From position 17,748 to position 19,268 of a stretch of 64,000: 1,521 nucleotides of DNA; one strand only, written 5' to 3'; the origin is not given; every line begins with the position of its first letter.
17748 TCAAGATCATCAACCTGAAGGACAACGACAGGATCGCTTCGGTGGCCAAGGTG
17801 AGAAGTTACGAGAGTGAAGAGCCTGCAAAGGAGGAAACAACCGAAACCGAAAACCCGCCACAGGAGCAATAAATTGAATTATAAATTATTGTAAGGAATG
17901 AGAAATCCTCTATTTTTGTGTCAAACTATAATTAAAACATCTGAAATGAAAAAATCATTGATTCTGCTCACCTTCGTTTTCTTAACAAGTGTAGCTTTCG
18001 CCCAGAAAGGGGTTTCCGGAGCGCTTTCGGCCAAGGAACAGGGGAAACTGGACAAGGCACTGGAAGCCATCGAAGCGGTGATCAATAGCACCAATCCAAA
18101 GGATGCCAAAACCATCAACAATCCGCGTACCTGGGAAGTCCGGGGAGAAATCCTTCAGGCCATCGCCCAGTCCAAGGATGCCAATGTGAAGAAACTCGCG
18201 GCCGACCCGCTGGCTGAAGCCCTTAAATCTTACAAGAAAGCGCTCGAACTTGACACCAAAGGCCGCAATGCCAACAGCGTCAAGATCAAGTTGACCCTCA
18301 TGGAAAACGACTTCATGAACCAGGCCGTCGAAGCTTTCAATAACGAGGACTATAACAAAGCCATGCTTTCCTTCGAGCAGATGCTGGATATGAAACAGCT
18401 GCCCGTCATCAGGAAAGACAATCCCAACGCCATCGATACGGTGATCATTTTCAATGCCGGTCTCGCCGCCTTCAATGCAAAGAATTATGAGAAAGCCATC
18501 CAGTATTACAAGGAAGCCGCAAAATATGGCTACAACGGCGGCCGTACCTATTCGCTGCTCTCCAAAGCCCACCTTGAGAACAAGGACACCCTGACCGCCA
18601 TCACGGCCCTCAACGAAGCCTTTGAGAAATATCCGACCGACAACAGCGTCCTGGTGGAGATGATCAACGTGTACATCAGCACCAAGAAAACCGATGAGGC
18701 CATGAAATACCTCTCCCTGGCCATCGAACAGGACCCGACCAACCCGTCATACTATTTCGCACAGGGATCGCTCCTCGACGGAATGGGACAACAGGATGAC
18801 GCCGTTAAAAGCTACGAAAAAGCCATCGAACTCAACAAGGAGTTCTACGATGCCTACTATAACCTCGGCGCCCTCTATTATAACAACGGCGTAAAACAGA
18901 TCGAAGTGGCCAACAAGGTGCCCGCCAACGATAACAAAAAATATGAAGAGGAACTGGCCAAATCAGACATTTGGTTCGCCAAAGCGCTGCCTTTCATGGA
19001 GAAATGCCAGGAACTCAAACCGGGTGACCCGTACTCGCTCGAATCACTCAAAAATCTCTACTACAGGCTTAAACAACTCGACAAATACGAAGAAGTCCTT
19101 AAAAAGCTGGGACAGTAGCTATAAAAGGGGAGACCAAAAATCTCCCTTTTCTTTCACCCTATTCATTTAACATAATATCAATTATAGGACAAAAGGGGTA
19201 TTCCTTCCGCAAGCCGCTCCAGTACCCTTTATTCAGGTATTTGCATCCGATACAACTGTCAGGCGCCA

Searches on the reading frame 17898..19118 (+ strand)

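Call 60: search_protein_families(library=pfam, proteins=[window:17898-19118:+], max_evalue=0.001)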
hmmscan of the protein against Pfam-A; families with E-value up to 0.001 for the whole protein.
window:17898-19118:+ (406 aa): 19 families
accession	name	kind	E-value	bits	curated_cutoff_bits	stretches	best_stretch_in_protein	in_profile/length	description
PF07719.23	TPR_2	-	6.2e-23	79.4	27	2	284-315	2-33/34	Tetratricopeptide repeat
PF00515.34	TPR_1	-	7.2e-19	67.2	27.8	1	286-315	4-33/34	Tetratricopeptide repeat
PF13181.12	TPR_8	-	1.4e-18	65.8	25.7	1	284-315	2-33/34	Tetratricopeptide repeat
PF14559.12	TPR_19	-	3.9e-18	66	25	1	226-286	2-62/68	Tetratricopeptide repeat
PF13432.12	TPR_16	-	3.3e-17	63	32.7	1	287-331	1-45/65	Tetratricopeptide repeat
PF13414.12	TPR_11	-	3.4e-17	62.3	26.8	1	297-331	8-42/42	TPR repeat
PF13428.12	TPR_14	-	2.1e-16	59.2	23.5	0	252-290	4-42/44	Tetratricopeptide repeat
PF13431.12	TPR_17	-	3.2e-12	46.1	24.4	2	306-331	2-27/34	Tetratricopeptide repeat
PF13424.12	TPR_12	-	4.2e-10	40.1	30.1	0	251-314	5-76/77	Tetratricopeptide repeat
PF13174.12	TPR_6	-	1.4e-09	38.4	26.3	0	185-209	4-28/33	Tetratricopeptide repeat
PF23914.1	TPR_CcmH_CycH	-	8.1e-07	29.4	42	0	219-309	54-147/158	Cytochrome c-type biogenesis protein H TPR domain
PF25064.1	ARM_TT21_5th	-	1.3e-06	29.1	27.8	1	225-311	11-100/117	TT21 fifth ARM repeats domain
PF20308.4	TPR-S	-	5.1e-06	27.4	27.6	0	42-120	27-90/102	Tetratricopeptide Repeats-Sensor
PF13176.12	TPR_7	-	6.7e-06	26.2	27.9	0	288-314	4-30/36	Tetratricopeptide repeat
PF13429.12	TPR_15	-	6.5e-05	22.9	26.2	0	218-312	149-243/280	Tetratricopeptide repeat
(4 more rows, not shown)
